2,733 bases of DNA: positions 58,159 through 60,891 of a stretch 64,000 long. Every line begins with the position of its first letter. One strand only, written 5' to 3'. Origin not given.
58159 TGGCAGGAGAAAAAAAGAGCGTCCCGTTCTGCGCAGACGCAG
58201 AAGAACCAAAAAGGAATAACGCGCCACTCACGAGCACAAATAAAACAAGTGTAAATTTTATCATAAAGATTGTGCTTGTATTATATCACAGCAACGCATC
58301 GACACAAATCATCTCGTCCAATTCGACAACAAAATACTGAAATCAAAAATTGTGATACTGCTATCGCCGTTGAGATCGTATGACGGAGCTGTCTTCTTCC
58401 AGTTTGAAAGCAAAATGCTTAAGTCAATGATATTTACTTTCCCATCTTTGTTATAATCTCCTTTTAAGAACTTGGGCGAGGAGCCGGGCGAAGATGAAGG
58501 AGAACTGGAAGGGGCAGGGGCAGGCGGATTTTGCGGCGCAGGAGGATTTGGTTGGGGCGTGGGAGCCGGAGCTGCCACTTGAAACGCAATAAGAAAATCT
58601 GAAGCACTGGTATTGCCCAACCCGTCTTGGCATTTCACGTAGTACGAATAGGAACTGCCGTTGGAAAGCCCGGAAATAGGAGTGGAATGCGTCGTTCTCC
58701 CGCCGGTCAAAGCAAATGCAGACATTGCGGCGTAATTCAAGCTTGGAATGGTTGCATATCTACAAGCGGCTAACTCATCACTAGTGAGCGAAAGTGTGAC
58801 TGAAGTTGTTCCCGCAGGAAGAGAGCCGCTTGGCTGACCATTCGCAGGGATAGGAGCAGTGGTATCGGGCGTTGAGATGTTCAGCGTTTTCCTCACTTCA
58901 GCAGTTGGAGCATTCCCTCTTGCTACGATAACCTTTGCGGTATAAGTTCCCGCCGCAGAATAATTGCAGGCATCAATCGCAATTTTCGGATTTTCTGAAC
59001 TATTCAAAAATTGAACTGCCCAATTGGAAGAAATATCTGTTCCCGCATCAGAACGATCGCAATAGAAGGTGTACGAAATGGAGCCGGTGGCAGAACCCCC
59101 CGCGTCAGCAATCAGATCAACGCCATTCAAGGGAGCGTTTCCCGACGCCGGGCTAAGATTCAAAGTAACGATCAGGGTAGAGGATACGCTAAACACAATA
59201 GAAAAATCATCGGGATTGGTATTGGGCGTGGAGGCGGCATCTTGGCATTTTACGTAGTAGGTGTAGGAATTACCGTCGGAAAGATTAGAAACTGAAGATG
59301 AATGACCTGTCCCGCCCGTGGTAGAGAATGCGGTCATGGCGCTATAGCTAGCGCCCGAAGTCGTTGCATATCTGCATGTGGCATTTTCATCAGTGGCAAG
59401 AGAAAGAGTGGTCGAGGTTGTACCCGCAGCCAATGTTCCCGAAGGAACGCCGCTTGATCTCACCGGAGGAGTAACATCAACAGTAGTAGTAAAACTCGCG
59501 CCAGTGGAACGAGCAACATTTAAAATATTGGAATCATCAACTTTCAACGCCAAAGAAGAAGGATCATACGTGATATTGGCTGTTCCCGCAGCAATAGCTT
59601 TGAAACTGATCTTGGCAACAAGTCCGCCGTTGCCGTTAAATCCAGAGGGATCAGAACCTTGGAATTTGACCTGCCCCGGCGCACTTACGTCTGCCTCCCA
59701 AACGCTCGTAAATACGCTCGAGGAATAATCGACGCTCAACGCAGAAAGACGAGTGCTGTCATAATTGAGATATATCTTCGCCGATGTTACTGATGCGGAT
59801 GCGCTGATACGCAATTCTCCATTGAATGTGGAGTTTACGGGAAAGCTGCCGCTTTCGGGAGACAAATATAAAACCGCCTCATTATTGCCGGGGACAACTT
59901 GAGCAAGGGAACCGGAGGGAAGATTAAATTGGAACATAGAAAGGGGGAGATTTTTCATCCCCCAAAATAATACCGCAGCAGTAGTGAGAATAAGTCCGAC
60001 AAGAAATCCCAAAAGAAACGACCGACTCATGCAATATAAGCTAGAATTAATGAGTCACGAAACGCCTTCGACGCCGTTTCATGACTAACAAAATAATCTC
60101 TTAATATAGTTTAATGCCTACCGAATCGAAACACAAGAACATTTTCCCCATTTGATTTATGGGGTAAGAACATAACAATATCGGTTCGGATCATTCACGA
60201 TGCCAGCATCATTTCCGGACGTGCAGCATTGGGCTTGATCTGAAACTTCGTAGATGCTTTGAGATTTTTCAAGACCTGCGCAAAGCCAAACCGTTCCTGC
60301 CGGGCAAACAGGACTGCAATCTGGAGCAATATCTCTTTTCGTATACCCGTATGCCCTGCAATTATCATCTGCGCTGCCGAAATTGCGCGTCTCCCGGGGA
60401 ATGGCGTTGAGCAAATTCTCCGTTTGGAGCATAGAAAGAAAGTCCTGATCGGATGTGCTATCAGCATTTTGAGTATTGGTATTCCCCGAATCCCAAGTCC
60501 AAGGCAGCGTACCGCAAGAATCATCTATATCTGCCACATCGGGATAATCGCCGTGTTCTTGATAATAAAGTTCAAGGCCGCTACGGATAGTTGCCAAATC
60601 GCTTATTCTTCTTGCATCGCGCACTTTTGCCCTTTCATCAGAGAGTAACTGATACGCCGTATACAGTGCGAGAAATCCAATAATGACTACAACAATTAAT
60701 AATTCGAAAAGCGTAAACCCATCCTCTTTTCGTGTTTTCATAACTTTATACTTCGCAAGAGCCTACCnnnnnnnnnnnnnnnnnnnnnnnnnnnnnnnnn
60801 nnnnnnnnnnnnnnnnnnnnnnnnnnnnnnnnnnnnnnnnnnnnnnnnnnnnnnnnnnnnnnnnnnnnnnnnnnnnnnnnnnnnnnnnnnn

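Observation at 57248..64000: Cellulosome-like cohesin/dockerin module with anchoring protein, scaffoldin-like protein, pilin and dockerin-bearing glycoside hydrolase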

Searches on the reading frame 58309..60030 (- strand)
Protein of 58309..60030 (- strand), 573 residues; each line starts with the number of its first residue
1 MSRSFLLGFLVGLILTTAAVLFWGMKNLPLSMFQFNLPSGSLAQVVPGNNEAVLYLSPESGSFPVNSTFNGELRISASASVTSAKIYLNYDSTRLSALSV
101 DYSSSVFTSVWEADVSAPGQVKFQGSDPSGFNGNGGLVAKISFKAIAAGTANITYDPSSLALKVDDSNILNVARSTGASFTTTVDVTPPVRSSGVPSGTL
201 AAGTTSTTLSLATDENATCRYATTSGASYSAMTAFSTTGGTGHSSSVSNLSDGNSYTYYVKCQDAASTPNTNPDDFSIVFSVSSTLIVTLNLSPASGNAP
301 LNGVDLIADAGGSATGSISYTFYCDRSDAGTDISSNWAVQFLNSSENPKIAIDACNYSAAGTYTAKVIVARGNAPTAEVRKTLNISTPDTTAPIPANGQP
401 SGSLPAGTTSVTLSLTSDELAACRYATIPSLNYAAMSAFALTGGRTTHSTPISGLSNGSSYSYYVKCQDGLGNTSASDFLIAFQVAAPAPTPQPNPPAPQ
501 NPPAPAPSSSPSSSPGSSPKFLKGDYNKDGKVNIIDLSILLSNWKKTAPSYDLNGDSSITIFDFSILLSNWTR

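Call 4: search_protein_families(library=pfam, proteins=[window:58309-60030:-], max_evalue=1)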
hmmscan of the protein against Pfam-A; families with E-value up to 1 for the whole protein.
window:58309-60030:- (573 aa): 4 families
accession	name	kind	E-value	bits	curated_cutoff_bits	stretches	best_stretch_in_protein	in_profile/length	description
PF00404.24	Dockerin_1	-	4.9e-07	30.3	22.9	1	523-567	1-52/57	Dockerin type I domain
PF00963.24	Cohesin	-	1.6e-06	28.8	24.1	1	64-148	11-104/139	Cohesin domain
PF16656.11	Pur_ac_phosph_N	-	2.2e-05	25.4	30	2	208-266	29-85/93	Purple acid Phosphatase, N-terminal domain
PF05104.17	Rib_recp_KP_reg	-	0.24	12.9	25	1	482-523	68-110/141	Ribosome receptor lysine/proline rich region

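Call 8: find_encoding_contigs(protein=window:58309-60030:-, flank=10000, max_places=6)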
Protein window:58309-60030:- (573 aa): 2 contigs read that carry it; 2 places shown.
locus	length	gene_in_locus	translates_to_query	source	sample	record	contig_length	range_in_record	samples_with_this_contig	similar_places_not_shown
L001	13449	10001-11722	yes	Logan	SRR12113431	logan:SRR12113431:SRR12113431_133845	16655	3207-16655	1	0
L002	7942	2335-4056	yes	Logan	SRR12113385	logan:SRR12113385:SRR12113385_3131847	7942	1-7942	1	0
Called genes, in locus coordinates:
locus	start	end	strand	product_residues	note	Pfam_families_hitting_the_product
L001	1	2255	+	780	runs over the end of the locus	PF07721:TPR_4 (faint), PF13432:TPR_16 (weak), PF13414:TPR_11 (weak), PF14559:TPR_19 (weak), PF13414:TPR_11 (weak), PF14559:TPR_19, PF13432:TPR_16 (weak), PF14559:TPR_19, +13 more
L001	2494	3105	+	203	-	PF00963:Cohesin (weak)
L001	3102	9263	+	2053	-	-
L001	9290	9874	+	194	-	PF07963:N_methyl (weak)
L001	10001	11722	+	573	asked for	PF00963:Cohesin (faint), PF16656:Pur_ac_phosph_N (faint), PF00404:Dockerin_1 (weak)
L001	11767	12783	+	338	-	PF00041:fn3 (weak), PF16656:Pur_ac_phosph_N (weak)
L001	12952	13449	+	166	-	?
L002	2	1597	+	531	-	?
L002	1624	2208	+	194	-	PF07963:N_methyl (weak)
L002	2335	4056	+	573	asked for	PF00963:Cohesin (faint), PF16656:Pur_ac_phosph_N (faint), PF00404:Dockerin_1 (weak)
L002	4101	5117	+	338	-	PF00041:fn3 (weak), PF16656:Pur_ac_phosph_N (weak)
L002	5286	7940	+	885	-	?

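Call 10: search_solved_structures(query=window:58309-60030:-, max_evalue=10, show_alignments=3)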
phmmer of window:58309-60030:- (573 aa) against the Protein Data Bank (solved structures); distinct sequences matched with E-value up to 10: 10.
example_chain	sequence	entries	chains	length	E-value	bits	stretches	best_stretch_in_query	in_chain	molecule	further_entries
8okw_C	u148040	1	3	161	0.013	17.5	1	169-274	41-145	Cell wall surface anchor family protein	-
2jnk_A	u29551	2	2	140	0.11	14.4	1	523-567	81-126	Hyalurononglucosaminidase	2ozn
2y3n_B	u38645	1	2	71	0.5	12.3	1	522-567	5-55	CELLULOSOMAL FAMILY-48 PROCESSIVE GLYCOSIDE HYDROLASE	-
1k85_A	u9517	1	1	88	0.56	12.1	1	201-475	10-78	CHITINASE A1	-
3g87_A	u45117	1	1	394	0.87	11.5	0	486-529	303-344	Malonyl CoA-acyl carrier protein transacylase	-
4fl4_A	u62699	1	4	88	0.99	11.3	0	523-541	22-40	Glycoside hydrolase family 9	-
8rwv_G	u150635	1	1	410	1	11.3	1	481-527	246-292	DNA replication factor Cdt1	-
6ysy_B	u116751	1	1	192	1.1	11.2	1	489-564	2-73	Myosin light chain 1/3, skeletal muscle isoform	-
3mpk_A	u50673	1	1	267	1.1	11.1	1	7-92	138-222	Virulence sensor protein bvgS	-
5nrm_B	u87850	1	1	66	1.1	11.1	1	524-567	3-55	DocCel5: Type I dockerin repeat domain from A. cellulolyticus family 5 endoglucanase WP_01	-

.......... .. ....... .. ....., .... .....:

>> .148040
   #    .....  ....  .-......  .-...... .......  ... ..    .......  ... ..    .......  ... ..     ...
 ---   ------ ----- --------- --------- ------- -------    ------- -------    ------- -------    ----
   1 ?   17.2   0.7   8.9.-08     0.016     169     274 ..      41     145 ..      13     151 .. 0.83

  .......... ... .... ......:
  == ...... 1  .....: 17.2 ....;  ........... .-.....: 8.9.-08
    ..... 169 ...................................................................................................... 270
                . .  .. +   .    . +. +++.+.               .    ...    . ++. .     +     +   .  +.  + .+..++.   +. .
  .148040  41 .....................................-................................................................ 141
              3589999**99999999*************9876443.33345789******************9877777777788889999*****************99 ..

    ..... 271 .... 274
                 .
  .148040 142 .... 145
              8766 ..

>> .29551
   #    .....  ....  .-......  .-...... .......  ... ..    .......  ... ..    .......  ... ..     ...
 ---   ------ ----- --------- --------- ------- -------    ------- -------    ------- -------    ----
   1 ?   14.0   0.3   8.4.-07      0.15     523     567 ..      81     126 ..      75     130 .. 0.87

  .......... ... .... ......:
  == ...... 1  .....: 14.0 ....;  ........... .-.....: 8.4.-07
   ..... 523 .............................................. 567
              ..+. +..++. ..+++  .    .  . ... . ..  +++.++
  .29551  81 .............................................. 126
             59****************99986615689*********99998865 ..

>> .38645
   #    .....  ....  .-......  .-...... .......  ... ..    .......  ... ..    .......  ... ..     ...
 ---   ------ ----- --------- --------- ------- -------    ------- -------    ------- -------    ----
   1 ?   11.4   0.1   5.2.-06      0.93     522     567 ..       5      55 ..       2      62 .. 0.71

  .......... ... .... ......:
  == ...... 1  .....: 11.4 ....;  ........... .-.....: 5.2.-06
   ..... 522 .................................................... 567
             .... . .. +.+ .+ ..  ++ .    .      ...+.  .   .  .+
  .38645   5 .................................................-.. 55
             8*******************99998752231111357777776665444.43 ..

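Call 12: search_protein_families(library=pfam, proteins=[L001:3102-9263:+, L001:2494-3105:+, L001:9-2255:+], max_evalue=1)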
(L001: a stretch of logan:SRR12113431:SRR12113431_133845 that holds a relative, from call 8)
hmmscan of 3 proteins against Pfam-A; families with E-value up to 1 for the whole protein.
L001:3102-9263:+ (2053 aa): 7 families
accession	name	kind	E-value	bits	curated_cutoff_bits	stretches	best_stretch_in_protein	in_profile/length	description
PF11721.14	Malectin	-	4.8e-23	82.4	23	1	1737-1872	2-145/163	Malectin domain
PF00041.27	fn3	-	4.8e-07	30.3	25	1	696-769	6-71/84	Fibronectin type III domain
PF03662.20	Glyco_hydro_79n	-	1.6e-05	24.5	23.1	1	1291-1385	148-247/318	Glycosyl hydrolase family 79, N-terminal domain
PF12819.13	Malectin_like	-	0.00059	19.6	24.5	1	1795-1880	239-328/331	Malectin-like domain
PF01551.29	Peptidase_M23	-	0.028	15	28.7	1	402-475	3-71/96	Peptidase family M23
PF14292.12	SusE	-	0.06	14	25.2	1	683-752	13-80/106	SusE outer membrane protein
PF05887.16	Trypan_PARP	-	0.93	9.9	100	1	202-254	53-107/134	Procyclic acidic repetitive protein (PARP)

L001:2494-3105:+ (203 aa): 3 families
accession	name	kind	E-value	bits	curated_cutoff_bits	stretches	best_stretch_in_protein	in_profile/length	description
PF00963.24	Cohesin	-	9.5e-06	26.3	24.1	1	33-123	9-104/139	Cohesin domain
PF21314.2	TM_ErbB1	-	0.027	14.6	27.1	1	177-202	6-31/36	Epidermal growth factor receptor transmembrane-juxtamembrane segment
PF22067.2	Cep192_D3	-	0.031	14.8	27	1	121-162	39-80/99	Cep192 domain 3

L001:9-2255:+ (748 aa): 28 families (the best 25 are shown)
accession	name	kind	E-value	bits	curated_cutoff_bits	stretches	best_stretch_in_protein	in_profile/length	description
PF13414.12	TPR_11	-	8.7e-21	73.8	26.8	4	614-650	6-42/42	TPR repeat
PF14559.12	TPR_19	-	9.9e-21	74.3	25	3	614-667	3-56/68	Tetratricopeptide repeat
PF13181.12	TPR_8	-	1.9e-19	68.5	25.7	3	640-668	5-33/34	Tetratricopeptide repeat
PF07719.23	TPR_2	-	6.1e-17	60.7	27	3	602-635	1-34/34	Tetratricopeptide repeat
PF00515.34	TPR_1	-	2.3e-16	59.3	27.8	3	602-635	1-34/34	Tetratricopeptide repeat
PF13428.12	TPR_14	-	5.5e-14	51.7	23.5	3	604-643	3-42/44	Tetratricopeptide repeat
PF13431.12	TPR_17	-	9.1e-14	51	24.4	3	592-623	3-34/34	Tetratricopeptide repeat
PF13174.12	TPR_6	-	5.4e-13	49.1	26.3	3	672-702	2-32/33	Tetratricopeptide repeat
PF13432.12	TPR_16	-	1.2e-12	48.5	32.7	2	641-703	2-64/65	Tetratricopeptide repeat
PF07721.20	TPR_4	-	3.7e-09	36.8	27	1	602-627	1-26/26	Tetratricopeptide repeat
PF13424.12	TPR_12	-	5.7e-09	36.5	30.1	2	641-691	8-66/77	Tetratricopeptide repeat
PF13176.12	TPR_7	-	5.7e-08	32.7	27.9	2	604-635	1-34/36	Tetratricopeptide repeat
PF13371.12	TPR_9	-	7.9e-08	32.6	35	2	645-711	4-70/73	Tetratricopeptide repeat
PF12895.13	ANAPC3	-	1.2e-06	29.2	27.2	2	585-627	40-81/82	Anaphase-promoting complex, cyclosome, subunit 3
PF23914.1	TPR_CcmH_CycH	-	1.1e-05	25.8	42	2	584-663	66-148/158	Cytochrome c-type biogenesis protein H TPR domain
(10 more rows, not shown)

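Call 18: find_homologous_proteins(query=window:58309-60030:-, max_evalue=0.001)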
Query window:58309-60030:- (573 aa): 131 proteins with E <= 0.001 among 8000 candidates; the best 120 are listed.
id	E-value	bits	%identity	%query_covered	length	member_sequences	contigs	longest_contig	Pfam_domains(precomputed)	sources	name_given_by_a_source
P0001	0.0e+0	1217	100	99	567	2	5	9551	PF00404.25,PF00963.25,PF16656.12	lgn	-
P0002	5.7e-158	545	40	54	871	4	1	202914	PF25077.2,PF00041.28,PF19077.7,PF16656.12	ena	-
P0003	9.9e-134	465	44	68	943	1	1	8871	PF07495.20,PF13750.13,PF25077.2,PF19077.7,PF16656.12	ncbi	-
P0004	7.6e-117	409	38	56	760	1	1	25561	PF17425.9,PF25077.2,PF19077.7,PF16656.12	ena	-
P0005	1.3e-114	402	44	54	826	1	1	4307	PF07495.20,PF06439.19,PF13385.14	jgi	jgi:phage protein U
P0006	6.7e-107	377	51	42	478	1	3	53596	PF00404.25,PF25077.2,PF16656.12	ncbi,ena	ncbi:MAG: dockerin type I domain-containing protein [Patescibacteria group bacterium]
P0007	2.5e-100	355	49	53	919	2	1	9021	PF00404.25,PF06452.17,PF00963.25,PF25077.2,PF00041.28,PF16656.12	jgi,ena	-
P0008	6.4e-91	324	36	56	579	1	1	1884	PF23420.2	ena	-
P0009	3.4e-85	305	36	52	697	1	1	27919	-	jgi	-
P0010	3.1e-83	298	51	42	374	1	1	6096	-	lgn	-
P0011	6.3e-82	294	48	49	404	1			PF00963.25,PF16656.12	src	-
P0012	7.1e-82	294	43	54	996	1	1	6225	PF00756.27,PF13385.14,PF16656.12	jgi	jgi:Concanavalin A-like lectin/glucanases superfamily/Putative esterase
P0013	1.4e-74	270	35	54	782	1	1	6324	PF00041.28,PF19077.7,PF16656.12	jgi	jgi:hypothetical protein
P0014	7.0e-73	264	34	53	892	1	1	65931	-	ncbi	-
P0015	7.9e-69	251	52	38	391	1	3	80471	PF25077.2,PF16656.12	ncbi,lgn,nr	ncbi:MAG: hypothetical protein HYW70_03545 [Candidatus Nealsonbacteria bacterium]|nr:hypothetical pr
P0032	4.8e-54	202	41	42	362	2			PF00963.25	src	-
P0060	3.2e-34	137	40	40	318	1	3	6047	PF00404.25,PF00963.25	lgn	-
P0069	1.8e-27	115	36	41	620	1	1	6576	PF00404.25,PF00963.25,PF25788.3,PF00041.28,PF16656.12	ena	-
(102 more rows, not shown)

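Call 29: find_encoding_contigs(protein=P0006, flank=10000, max_places=4)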
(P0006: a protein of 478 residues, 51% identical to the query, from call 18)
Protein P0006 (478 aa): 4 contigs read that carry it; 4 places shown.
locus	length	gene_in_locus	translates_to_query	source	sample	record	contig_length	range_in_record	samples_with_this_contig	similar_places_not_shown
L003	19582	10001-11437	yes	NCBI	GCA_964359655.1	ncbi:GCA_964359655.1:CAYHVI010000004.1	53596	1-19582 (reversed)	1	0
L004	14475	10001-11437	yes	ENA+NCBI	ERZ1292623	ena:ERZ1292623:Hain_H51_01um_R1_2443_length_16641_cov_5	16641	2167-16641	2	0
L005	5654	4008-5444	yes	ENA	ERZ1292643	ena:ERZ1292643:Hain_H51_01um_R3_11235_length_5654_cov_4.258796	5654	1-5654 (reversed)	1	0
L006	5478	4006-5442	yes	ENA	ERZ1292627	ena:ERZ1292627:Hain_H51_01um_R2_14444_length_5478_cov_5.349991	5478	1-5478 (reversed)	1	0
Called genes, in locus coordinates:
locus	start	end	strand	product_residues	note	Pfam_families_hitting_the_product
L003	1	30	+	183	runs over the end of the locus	PF20803:PaaX_M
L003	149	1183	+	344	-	PF01098:FTSW_RODA_SPOVE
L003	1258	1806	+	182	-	-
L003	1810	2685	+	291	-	PF02481:DNA_processg_A, PF18306:LDcluster4 (faint), PF17782:WHD_DprA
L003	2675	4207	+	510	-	PF13541:ChlI, PF00493:MCM (faint), PF01078:Mg_chelatase, PF00158:Sigma54_activat (faint), PF07728:AAA_5 (faint), PF13335:Mg_chelatase_C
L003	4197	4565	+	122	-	PF08378:NERD (weak), PF02021:UPF0102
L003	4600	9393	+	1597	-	PF16656:Pur_ac_phosph_N, PF00149:Metallophos, PF14008:Metallophos_C, PF19190:BACON_2, PF22076:Cep192_D6 (faint), PF22842:Pel9A-like_beta_helix, PF19190:BACON_2, PF11721:Malectin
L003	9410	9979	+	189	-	-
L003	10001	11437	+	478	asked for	PF16656:Pur_ac_phosph_N (faint), PF25077:DUF7800 (faint), PF00404:Dockerin_1 (weak)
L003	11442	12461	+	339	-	-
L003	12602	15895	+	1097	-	PF04563:RNA_pol_Rpb2_1 (weak), PF04561:RNA_pol_Rpb2_2, PF04565:RNA_pol_Rpb2_3, PF10385:RNA_pol_Rpb2_45, PF00562:RNA_pol_Rpb2_6, PF04560:RNA_pol_Rpb2_7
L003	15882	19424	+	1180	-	PF04997:RNA_pol_Rpb1_1, PF00623:RNA_pol_Rpb1_2, PF04983:RNA_pol_Rpb1_3, PF05000:RNA_pol_Rpb1_4 (weak), PF04998:RNA_pol_Rpb1_5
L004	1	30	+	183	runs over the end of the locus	PF20803:PaaX_M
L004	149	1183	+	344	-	PF01098:FTSW_RODA_SPOVE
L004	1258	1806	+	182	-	-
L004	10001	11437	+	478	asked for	PF16656:Pur_ac_phosph_N (faint), PF25077:DUF7800 (faint), PF00404:Dockerin_1 (weak)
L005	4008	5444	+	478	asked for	PF16656:Pur_ac_phosph_N (faint), PF25077:DUF7800 (faint), PF00404:Dockerin_1 (weak)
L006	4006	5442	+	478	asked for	PF16656:Pur_ac_phosph_N (faint), PF25077:DUF7800 (faint), PF00404:Dockerin_1 (weak)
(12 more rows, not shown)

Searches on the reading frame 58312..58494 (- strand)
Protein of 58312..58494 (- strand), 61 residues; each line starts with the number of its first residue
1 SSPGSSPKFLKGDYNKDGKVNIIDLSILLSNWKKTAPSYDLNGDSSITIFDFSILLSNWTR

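Call 20: search_protein_families(library=pfam, proteins=[window:58312-58494:-], max_evalue=10)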
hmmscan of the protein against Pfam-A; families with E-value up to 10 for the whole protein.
seq(61 aa): 7 families
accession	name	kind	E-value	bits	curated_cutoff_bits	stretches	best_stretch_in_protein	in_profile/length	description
PF00404.24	Dockerin_1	-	9.6e-09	35.8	22.9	1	11-55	1-52/57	Dockerin type I domain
PF13405.12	EF-hand_6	-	0.0031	17.6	25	2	9-30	6-27/30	EF-hand domain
PF00036.39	EF-hand_1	-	0.0058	16.5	25.4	2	10-25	7-22/29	EF hand domain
PF13202.12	EF-hand_5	-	0.038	13.9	25.9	1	9-22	5-18/25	EF hand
PF25297.1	DUF7878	-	0.074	13.4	25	1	17-36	41-60/128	Domain of unknown function (DUF7878)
PF13499.12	EF-hand_7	-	0.17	12.7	30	1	39-52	49-62/67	EF-hand domain pair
PF01839.29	FG-GAP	-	0.17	12.3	22.1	0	12-19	8-15/37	FG-GAP repeat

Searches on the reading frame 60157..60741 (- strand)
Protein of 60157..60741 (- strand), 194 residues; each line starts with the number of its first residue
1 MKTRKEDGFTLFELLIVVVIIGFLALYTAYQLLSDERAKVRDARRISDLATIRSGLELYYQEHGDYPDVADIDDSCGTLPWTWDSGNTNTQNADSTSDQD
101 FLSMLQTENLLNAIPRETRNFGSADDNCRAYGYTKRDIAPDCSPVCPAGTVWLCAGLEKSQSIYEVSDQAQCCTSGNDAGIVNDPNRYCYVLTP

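Call 4: search_protein_families(library=pfam, proteins=[window:60157-60741:-], max_evalue=1)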
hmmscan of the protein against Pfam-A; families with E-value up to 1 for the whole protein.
window:60157-60741:- (194 aa): 1 family
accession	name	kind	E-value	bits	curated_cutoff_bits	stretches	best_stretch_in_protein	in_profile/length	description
PF07963.17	N_methyl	-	2.4e-06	27.3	21.2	1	4-26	2-24/27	Prokaryotic N-terminal methylation motif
